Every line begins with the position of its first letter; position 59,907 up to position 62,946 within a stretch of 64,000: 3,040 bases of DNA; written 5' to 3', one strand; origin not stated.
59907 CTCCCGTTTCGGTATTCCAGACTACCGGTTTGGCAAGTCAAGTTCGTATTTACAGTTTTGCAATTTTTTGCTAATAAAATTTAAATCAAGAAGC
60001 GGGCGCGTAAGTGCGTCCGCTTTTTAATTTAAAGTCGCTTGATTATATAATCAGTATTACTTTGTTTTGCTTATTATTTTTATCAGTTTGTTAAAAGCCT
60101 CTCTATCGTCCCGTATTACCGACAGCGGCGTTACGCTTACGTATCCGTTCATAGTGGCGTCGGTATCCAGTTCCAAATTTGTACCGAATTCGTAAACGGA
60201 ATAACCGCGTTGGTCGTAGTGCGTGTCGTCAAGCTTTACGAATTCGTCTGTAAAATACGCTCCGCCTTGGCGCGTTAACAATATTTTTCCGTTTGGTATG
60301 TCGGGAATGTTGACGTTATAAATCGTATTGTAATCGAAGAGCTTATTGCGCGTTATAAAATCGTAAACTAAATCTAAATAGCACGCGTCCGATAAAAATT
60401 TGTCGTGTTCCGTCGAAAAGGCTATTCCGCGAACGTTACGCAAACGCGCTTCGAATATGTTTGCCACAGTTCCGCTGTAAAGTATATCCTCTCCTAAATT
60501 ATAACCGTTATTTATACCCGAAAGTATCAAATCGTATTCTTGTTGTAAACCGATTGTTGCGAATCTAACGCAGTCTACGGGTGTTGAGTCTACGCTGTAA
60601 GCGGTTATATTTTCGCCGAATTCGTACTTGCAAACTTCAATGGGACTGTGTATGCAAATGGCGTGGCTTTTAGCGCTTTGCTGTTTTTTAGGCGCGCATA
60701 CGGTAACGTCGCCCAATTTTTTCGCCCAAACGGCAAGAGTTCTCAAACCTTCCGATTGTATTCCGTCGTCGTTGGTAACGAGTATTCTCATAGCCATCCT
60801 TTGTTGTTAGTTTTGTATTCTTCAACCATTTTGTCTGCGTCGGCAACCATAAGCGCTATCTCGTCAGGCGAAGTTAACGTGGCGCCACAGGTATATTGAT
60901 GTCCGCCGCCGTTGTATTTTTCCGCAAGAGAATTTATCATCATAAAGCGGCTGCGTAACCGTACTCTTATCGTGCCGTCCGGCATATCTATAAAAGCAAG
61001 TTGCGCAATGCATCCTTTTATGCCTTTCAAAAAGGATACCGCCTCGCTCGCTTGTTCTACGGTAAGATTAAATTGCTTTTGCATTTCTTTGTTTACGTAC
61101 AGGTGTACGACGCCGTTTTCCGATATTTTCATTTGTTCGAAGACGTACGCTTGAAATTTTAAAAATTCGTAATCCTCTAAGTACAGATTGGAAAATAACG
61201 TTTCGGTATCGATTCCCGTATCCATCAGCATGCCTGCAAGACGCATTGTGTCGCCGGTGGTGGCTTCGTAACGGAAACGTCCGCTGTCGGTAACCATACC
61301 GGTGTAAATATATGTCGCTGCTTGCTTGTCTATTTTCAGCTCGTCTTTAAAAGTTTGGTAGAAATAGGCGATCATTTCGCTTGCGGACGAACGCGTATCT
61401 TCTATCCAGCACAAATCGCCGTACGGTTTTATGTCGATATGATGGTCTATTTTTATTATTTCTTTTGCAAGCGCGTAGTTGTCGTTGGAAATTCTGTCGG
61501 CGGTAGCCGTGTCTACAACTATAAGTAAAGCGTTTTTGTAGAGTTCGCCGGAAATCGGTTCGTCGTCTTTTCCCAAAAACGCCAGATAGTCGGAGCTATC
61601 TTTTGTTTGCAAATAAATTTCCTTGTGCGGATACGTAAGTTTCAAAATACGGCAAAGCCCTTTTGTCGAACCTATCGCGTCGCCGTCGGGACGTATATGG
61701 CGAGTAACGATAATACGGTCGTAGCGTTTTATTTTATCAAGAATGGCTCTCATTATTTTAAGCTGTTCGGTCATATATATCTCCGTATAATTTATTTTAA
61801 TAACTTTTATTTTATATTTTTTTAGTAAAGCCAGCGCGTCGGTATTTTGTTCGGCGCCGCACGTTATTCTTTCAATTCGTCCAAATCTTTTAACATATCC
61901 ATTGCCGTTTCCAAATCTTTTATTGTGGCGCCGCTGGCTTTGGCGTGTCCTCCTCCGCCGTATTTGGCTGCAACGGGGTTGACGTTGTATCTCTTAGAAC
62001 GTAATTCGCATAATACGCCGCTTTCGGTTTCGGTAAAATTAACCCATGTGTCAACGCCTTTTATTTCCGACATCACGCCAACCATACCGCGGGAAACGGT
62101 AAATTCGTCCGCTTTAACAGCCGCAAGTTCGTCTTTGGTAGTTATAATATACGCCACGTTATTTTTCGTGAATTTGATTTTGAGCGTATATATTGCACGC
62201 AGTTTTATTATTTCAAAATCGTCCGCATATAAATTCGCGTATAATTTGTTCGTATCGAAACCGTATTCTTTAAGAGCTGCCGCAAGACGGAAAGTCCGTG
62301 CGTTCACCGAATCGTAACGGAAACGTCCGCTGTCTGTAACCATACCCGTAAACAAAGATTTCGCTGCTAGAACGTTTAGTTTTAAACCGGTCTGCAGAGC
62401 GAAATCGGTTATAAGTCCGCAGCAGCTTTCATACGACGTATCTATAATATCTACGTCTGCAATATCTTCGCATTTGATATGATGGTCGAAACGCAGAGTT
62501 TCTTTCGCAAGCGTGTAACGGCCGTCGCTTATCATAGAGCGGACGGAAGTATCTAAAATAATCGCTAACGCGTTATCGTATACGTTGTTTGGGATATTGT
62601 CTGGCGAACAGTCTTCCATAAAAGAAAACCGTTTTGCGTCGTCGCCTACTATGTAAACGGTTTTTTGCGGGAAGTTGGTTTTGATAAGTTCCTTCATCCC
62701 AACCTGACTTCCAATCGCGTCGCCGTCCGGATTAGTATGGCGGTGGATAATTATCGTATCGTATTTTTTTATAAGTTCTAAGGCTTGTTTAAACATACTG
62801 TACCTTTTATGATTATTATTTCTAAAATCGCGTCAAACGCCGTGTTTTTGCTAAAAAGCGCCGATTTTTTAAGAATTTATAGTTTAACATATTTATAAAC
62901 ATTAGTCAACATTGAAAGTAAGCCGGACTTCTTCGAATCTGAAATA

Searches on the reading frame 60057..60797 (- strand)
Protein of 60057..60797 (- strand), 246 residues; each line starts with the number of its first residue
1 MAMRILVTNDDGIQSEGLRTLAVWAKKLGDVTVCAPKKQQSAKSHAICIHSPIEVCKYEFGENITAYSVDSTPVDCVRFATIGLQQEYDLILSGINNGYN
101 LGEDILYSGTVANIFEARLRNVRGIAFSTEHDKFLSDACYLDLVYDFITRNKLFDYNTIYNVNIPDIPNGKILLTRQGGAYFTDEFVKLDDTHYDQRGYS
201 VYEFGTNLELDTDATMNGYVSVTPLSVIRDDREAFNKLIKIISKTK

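Call 4: search_protein_families(library=pfam, proteins=[window:60057-60797:-], max_evalue=0.01)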
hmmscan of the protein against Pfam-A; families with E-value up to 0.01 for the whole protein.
window:60057-60797:- (246 aa): 1 family
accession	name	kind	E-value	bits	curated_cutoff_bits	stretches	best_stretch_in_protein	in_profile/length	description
PF01975.23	SurE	-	4.3e-49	167.3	22.1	1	5-181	1-186/189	Survival protein SurE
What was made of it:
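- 60057..60797 (-): Cytoplasmic SurE 5'/3'-nucleotidase. PF01975 E 4.3e-49 (call 4).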

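Call 62: search_protein_families(library=ncbifam, proteins=[window:60057-60797:-], max_evalue=0.00001)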
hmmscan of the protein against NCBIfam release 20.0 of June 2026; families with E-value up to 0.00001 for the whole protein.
window:60057-60797:- (246 aa): 13 families
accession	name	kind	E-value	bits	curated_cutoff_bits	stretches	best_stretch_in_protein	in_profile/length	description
NF001492.0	PRK00346.2-2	equivalog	1.3e-51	175.3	271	1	3-239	4-253/261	5'/3'-nucleotidase SurE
NF001490.0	PRK00346.1-4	equivalog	1.9e-49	168.1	233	1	3-242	1-251/254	5'/3'-nucleotidase SurE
NF001489.0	PRK00346.1-3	equivalog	2.3e-48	164.8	295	1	3-243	1-246/250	5'/3'-nucleotidase SurE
NF010545.0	PRK13935.1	equivalog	2.7e-47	161.2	365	1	3-242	1-249/254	stationary phase survival protein SurE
NF001493.0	PRK00346.2-3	equivalog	1.2e-46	159.5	230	1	2-211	4-225/269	5'/3'-nucleotidase SurE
TIGR00087.1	surE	equivalog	2e-45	155.2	135.1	1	3-227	1-249/252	5'/3'-nucleotidase SurE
NF010543.0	PRK13933.1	equivalog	2.5e-45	155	280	1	3-226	1-235/253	stationary phase survival protein SurE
NF010542.0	PRK13932.1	equivalog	1.5e-42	145.6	436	1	4-238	11-254/261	stationary phase survival protein SurE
NF001491.0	PRK00346.2-1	equivalog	6.4e-41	140.3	290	1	1-244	1-264/266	5'/3'-nucleotidase SurE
NF001494.0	PRK00346.2-4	equivalog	9.1e-37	127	313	1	4-233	3-248/259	5'/3'-nucleotidase SurE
NF001488.0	PRK00346.1-1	equivalog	3.4e-34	118.3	396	1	3-234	1-236/253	5'/3'-nucleotidase SurE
NF010544.0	PRK13934.1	equivalog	4.9e-31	107.8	325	1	3-227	1-239/266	stationary phase survival protein SurE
NF010541.0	PRK13931.1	equivalog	1.5e-28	99.9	422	1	3-238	1-253/261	5'/3'-nucleotidase SurE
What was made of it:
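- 60057..60797 (-): TIGR00087 155 bits, above the 135 cut-off (call 62).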

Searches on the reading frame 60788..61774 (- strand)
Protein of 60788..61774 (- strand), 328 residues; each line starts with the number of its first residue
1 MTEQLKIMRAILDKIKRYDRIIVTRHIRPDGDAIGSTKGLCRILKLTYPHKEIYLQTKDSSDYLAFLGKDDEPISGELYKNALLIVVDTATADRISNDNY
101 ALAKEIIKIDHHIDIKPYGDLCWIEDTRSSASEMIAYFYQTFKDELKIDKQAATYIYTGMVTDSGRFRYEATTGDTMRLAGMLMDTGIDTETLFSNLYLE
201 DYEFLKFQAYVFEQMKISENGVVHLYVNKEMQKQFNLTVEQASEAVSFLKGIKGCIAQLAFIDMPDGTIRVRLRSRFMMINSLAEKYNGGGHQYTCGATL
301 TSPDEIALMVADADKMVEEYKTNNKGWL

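Call 4: search_protein_families(library=pfam, proteins=[window:60788-61774:-], max_evalue=0.01)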
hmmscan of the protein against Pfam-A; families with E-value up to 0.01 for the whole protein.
window:60788-61774:- (328 aa): 2 families
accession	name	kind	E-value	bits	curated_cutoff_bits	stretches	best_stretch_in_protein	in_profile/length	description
PF01368.27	DHH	-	3.3e-18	66.6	28.1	1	20-160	1-125/125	DHH family, N-terminal domain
PF02272.25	DHHA1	-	1.3e-08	35.6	25.9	1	223-318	5-101/102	DHHA1 domain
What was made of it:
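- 60788..61774 (-): Cytoplasmic NrnA-like DHH/DHHA1 phosphoesterase 1. DHH plus DHHA1 (call 4).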

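Call 62: search_protein_families(library=ncbifam, proteins=[window:60788-61774:-], max_evalue=0.00001)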
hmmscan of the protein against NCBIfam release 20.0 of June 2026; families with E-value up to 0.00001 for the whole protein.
window:60788-61774:- (328 aa): 2 families
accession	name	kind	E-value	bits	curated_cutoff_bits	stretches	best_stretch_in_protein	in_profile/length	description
NF053633.1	OlncasPapPhNrnA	equivalog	2.6e-69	233.6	350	1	8-318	6-316/317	bifunctional oligoribonuclease/PAP phosphatase NrnA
NF011110.0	PRK14538.1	equivalog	6.1e-16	57.7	707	1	79-324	444-686/838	putative bifunctional signaling protein/50S ribosomal protein L9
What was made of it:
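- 60788..61774 (-): NrnA model 234 bits, below the 350 cut-off (call 62).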

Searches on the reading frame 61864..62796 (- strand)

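Call 4: search_protein_families(library=pfam, proteins=[window:61864-62796:-], max_evalue=0.01)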
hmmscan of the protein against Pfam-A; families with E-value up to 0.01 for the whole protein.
window:61864-62796:- (310 aa): 2 families
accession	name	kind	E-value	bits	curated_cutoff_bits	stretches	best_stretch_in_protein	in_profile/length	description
PF01368.27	DHH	-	7.6e-14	52.5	28.1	1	14-148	1-121/125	DHH family, N-terminal domain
PF02272.25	DHHA1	-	1e-11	45.6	25.9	1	234-308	17-99/102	DHHA1 domain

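Call 62: search_protein_families(library=ncbifam, proteins=[window:61864-62796:-], max_evalue=0.00001)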
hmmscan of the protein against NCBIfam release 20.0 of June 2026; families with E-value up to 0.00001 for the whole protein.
window:61864-62796:- (310 aa): 3 families
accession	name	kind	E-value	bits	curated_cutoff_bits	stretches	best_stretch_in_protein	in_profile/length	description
NF053633.1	OlncasPapPhNrnA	equivalog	4.6e-73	245.9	350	1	3-307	7-313/317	bifunctional oligoribonuclease/PAP phosphatase NrnA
NF011110.0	PRK14538.1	equivalog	6.1e-16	57.7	707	1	70-308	441-680/838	putative bifunctional signaling protein/50S ribosomal protein L9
NF041569.1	A-tRNAntase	equivalog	2.7e-06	25.9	1440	1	102-308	95-300/880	A-adding tRNA nucleotidyltransferase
